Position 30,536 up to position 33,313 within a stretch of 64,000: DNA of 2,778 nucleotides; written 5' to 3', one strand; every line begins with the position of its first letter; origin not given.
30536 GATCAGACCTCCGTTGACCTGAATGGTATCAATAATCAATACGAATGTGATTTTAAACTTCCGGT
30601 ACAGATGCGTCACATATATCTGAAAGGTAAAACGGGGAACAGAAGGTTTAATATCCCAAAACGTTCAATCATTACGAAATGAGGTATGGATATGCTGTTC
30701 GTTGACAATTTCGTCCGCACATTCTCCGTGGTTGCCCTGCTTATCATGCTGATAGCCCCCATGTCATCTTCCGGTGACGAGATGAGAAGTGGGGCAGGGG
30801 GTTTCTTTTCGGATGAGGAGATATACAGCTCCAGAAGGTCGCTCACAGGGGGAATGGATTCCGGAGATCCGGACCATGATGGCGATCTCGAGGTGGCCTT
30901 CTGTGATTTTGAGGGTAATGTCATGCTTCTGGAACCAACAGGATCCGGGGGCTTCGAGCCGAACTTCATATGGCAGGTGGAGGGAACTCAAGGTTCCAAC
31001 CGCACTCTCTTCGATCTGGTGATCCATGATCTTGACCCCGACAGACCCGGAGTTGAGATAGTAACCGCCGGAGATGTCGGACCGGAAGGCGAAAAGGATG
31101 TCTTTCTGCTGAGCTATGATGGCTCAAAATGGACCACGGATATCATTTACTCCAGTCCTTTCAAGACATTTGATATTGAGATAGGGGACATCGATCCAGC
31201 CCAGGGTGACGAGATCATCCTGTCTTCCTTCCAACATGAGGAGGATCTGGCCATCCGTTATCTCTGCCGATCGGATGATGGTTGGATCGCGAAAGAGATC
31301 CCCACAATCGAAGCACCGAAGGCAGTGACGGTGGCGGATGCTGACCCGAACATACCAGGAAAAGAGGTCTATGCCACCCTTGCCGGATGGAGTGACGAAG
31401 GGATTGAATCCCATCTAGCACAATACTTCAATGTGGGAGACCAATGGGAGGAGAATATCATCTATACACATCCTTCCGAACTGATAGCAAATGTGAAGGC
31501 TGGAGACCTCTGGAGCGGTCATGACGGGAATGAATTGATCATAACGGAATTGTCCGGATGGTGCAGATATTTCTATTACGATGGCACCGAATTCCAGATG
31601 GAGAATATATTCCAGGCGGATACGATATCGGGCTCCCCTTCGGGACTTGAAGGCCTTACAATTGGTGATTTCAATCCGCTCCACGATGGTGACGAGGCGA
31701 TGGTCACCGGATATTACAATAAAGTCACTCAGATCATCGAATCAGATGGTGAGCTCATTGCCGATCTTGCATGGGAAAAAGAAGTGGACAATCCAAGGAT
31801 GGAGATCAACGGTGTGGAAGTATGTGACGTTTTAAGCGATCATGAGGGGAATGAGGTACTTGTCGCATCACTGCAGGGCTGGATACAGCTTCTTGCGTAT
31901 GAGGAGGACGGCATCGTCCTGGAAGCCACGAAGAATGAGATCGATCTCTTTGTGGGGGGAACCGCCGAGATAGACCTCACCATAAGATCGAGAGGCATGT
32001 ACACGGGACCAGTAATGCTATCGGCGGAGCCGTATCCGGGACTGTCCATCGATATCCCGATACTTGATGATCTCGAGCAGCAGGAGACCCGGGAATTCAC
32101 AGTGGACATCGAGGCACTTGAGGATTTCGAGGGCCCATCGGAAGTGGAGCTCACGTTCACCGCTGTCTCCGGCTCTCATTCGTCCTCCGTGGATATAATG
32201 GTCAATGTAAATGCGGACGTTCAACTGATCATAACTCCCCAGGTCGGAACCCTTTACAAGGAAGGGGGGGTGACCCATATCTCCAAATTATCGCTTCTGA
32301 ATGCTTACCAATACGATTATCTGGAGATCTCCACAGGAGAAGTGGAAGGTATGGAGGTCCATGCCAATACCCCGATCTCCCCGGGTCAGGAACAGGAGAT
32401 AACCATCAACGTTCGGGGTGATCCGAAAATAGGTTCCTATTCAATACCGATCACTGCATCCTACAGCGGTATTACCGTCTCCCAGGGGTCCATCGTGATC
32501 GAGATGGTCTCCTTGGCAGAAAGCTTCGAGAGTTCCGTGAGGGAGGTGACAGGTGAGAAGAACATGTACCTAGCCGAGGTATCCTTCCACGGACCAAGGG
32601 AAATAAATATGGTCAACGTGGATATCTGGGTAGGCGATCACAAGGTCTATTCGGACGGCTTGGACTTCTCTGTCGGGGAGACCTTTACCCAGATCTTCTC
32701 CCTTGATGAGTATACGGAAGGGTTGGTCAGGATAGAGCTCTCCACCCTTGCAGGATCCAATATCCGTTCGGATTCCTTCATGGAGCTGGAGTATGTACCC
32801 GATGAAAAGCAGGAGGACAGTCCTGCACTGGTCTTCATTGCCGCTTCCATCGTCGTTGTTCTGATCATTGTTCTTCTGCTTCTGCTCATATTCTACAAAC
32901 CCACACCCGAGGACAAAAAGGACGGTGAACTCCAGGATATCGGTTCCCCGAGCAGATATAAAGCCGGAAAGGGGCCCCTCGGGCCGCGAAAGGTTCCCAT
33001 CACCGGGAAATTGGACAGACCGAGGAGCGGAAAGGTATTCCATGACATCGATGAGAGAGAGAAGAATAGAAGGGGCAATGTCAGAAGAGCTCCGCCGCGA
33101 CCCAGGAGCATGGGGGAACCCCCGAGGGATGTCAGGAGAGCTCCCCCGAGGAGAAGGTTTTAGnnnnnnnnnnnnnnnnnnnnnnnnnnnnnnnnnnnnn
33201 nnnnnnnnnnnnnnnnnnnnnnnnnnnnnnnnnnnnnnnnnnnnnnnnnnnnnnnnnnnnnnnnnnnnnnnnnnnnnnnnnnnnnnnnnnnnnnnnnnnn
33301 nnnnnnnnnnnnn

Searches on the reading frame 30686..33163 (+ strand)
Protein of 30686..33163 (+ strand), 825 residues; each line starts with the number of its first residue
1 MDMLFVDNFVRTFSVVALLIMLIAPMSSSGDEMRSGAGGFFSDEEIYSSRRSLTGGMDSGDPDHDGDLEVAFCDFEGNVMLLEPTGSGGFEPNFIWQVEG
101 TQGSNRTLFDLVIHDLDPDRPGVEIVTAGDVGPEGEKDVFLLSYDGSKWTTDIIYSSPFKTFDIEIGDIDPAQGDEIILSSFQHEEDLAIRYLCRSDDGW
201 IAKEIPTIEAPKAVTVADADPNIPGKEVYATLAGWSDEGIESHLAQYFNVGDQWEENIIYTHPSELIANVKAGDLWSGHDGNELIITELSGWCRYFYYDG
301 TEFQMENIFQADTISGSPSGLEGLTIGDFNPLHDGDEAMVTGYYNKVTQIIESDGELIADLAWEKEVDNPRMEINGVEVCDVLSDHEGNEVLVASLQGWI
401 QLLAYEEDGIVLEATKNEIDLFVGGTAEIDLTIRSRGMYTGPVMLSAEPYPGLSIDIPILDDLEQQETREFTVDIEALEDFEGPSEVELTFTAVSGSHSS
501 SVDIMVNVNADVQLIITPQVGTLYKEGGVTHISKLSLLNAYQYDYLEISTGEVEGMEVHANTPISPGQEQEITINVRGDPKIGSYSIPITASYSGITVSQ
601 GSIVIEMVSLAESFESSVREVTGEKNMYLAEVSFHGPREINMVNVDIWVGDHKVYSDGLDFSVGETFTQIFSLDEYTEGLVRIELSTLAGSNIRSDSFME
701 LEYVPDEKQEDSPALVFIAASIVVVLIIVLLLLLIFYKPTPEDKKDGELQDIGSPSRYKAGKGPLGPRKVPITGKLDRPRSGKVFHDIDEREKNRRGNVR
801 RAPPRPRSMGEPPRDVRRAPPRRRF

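Call 25: search_protein_families(library=pfam, proteins=[window:30686-33163:+], max_evalue=0.001)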
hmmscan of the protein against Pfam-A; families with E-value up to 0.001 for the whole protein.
window:30686-33163:+ (825 aa): 0 families

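Call 79: find_homologous_proteins(query=window:30686-33160:+, max_evalue=1e-20)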
Query window:30686-33160:+ (825 aa): 22 proteins with E <= 1e-20 among 8000 candidates.
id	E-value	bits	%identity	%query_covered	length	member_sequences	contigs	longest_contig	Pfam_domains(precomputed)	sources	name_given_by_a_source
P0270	0.0e+0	1867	100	100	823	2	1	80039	-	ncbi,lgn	ncbi:MAG: hypothetical protein R6V01_03230 [Thermoplasmatota archaeon]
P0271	0.0e+0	1121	61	98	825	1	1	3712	-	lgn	-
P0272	0.0e+0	1020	61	90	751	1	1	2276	-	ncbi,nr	ncbi:MAG: hypothetical protein U9R75_09275, partial [Candidatus Thermoplasmatota archaeon]|nr:hypoth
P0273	9.9e-236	803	47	99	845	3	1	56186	-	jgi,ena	-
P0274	1.2e-235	803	46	97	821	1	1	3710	-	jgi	-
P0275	3.1e-233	795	46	99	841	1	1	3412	PF13517.13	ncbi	-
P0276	1.2e-225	770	45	98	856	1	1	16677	PF13517.13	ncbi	ncbi:MAG: hypothetical protein ACMUHU_04915 [Thermoplasmatota archaeon]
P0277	2.8e-224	765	46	98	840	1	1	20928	-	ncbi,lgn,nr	ncbi:MAG: hypothetical protein JXA22_02085 [Candidatus Thermoplasmatota archaeon]|nr:hypothetical pr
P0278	3.0e-223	762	46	98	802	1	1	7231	-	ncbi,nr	ncbi:MAG: hypothetical protein JW939_03790, partial [Candidatus Thermoplasmatota archaeon]|nr:hypoth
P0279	1.7e-187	643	45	83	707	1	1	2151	-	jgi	jgi:hypothetical protein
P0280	4.8e-155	536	36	92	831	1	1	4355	-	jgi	-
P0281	1.4e-145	505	36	87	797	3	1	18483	PF13517.13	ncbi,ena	-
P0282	1.4e-145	505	35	93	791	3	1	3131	PF13517.13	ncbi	-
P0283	7.6e-145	502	36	91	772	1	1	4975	-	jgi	jgi:hypothetical protein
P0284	1.4e-144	501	36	92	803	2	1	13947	-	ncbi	-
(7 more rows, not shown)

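Call 80: find_encoding_contigs(protein=P0270, flank=5000, max_places=6)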
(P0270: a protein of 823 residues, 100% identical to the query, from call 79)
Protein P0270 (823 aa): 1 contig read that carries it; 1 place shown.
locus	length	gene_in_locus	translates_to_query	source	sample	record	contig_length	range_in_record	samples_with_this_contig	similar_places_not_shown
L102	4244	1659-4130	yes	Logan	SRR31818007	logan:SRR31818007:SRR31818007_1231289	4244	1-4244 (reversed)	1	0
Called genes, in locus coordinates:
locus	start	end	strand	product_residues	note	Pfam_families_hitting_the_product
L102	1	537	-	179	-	?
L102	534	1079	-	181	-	-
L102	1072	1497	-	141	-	-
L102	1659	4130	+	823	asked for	-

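Call 81: find_encoding_contigs(protein=P0271, flank=5000)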
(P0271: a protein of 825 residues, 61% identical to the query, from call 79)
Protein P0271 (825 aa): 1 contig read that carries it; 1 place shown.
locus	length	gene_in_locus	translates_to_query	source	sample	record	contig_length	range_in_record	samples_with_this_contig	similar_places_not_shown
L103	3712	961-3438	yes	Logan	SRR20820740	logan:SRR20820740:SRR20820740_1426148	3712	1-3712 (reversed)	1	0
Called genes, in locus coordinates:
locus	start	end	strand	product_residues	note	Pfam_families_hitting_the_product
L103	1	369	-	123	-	?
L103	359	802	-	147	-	-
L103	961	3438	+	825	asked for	-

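Call 84: find_encoding_contigs(protein=P0273, flank=6000)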
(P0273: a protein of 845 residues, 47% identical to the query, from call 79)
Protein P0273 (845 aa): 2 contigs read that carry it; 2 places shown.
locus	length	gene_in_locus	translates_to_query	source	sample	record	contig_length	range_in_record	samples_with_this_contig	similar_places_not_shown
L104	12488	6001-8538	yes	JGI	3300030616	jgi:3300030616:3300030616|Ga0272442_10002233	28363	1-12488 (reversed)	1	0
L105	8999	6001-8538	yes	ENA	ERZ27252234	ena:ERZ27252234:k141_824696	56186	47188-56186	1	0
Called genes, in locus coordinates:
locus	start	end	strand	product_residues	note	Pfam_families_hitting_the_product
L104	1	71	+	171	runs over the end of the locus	PF01467:CTP_transf_like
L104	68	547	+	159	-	PF02464:CinA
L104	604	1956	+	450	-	PF00206:Lyase_1, PF10397:ADSL_C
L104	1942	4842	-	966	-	-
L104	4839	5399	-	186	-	-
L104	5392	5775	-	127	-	-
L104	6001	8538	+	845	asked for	-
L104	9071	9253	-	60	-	-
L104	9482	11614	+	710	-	PF09136:Glucodextran_B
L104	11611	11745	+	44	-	-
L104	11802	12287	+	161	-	-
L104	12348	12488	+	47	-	?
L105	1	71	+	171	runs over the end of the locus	PF01467:CTP_transf_like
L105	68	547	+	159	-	PF02464:CinA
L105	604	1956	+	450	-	PF00206:Lyase_1, PF10397:ADSL_C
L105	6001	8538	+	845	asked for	-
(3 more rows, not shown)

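Call 88: find_encoding_contigs(protein=P0277, flank=4000, max_places=3)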
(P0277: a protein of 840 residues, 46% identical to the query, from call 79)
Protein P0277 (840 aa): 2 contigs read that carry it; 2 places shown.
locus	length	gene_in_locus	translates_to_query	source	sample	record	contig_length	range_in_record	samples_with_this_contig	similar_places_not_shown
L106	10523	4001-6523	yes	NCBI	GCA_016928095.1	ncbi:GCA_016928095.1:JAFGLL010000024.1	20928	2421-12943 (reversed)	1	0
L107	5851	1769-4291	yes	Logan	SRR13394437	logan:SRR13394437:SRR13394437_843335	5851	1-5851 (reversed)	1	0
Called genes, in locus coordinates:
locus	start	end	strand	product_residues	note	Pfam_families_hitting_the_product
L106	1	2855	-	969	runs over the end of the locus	-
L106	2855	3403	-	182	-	-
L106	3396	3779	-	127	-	-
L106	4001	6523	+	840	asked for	-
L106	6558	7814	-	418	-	PF13173:AAA_14, PF13635:DUF4143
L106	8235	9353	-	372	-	PF13495:Phage_int_SAM_4 (weak), PF00589:Phage_integrase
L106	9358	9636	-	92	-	-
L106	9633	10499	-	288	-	-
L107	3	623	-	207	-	?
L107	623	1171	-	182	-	-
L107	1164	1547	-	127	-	-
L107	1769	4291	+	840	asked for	-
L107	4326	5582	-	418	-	PF13173:AAA_14, PF13635:DUF4143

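Call 89: find_encoding_contigs(protein=P0276, flank=4000, max_places=3)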
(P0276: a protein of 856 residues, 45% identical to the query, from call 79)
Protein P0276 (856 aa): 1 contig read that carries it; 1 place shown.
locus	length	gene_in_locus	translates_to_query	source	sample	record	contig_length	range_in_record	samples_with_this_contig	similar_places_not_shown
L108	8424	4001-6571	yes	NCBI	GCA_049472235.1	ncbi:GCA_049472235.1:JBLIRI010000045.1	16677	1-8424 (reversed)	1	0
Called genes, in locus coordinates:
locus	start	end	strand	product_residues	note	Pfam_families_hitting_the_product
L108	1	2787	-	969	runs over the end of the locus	-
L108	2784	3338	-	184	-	-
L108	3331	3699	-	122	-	PF23956:DUF7285 (weak)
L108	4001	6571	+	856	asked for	PF13517:FG-GAP_3 (faint)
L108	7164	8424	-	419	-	PF17963:Big_9 (faint), PF18957:RibLong (faint), PF00028:Cadherin (faint), PF05345:He_PIG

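Call 100: search_protein_families(library=ncbifam, proteins=[L106:8238-9353:-], max_evalue=0.001)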
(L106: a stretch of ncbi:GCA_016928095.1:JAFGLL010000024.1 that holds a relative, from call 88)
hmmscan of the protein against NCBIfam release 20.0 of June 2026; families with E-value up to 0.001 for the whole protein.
L106:8238-9353:- (372 aa): 12 families
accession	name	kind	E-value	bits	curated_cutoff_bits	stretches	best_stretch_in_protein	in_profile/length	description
NF040815.2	recomb_XerA_Arch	equivalog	6.8e-55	186.5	220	1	41-311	4-263/263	site-specific tyrosine recombinase/integron integrase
TIGR02225.1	recomb_XerD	equivalog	1.9e-46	158.7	329.6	1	47-314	11-286/290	site-specific tyrosine recombinase XerD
TIGR02224.1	recomb_XerC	equivalog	9.8e-45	153.2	335.15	1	47-314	11-289/295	tyrosine recombinase XerC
NF001399.0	PRK00283.1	subfamily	4.1e-43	147.7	279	1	36-314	8-295/300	tyrosine recombinase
NF002331.0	PRK01287.1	subfamily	2.9e-33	115.3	371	1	35-332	28-341/365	site-specific tyrosine recombinase XerC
TIGR02249.1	integrase_gron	subfamily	1.1e-27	97.2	265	2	38-221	3-179/315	integron integrase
NF003462.0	PRK05084.1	equivalog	2.9e-24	85.5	267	1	160-309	197-351/360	tyrosine recombinase XerS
NF011946.0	PRK15417.1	equivalog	2.4e-12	46.7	435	1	244-301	257-314/337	integron integrase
NF007370.0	PRK09870.1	subfamily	5.9e-11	42.4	221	1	123-300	4-177/200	tyrosine-type DNA invertase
NF007371.0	PRK09871.1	subfamily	8.3e-09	35.3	222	1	151-299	20-171/198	tyrosine-type DNA invertase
NF041502.1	integrase_1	equivalog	1.2e-05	24.3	350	1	211-308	269-366/484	site-specific integrase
NF040693.1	recomb_GmtY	equivalog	0.00013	21.3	340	0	258-308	388-438/441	gamma-mobile-trio recombinase GmtY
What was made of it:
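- The L106 recombinase scores best as XerA-like and below that model's cut-off (186.5 against 220 bits, call 100). A tyrosine recombinase gene abuts the same tRNA in L106 (calls 88, 100).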

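Call 101: search_protein_families(library=pfam, proteins=[L106:8238-9353:-], max_evalue=0.01)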
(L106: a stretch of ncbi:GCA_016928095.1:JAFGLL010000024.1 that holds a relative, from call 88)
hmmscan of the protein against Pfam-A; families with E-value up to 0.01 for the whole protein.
L106:8238-9353:- (372 aa): 2 families
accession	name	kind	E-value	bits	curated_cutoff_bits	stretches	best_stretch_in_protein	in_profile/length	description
PF00589.27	Phage_integrase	-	2.9e-36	125.3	27.1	1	132-303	3-169/172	Phage integrase family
PF13495.12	Phage_int_SAM_4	-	5.4e-06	27.2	27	1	38-96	3-61/85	Phage integrase, N-terminal SAM-like domain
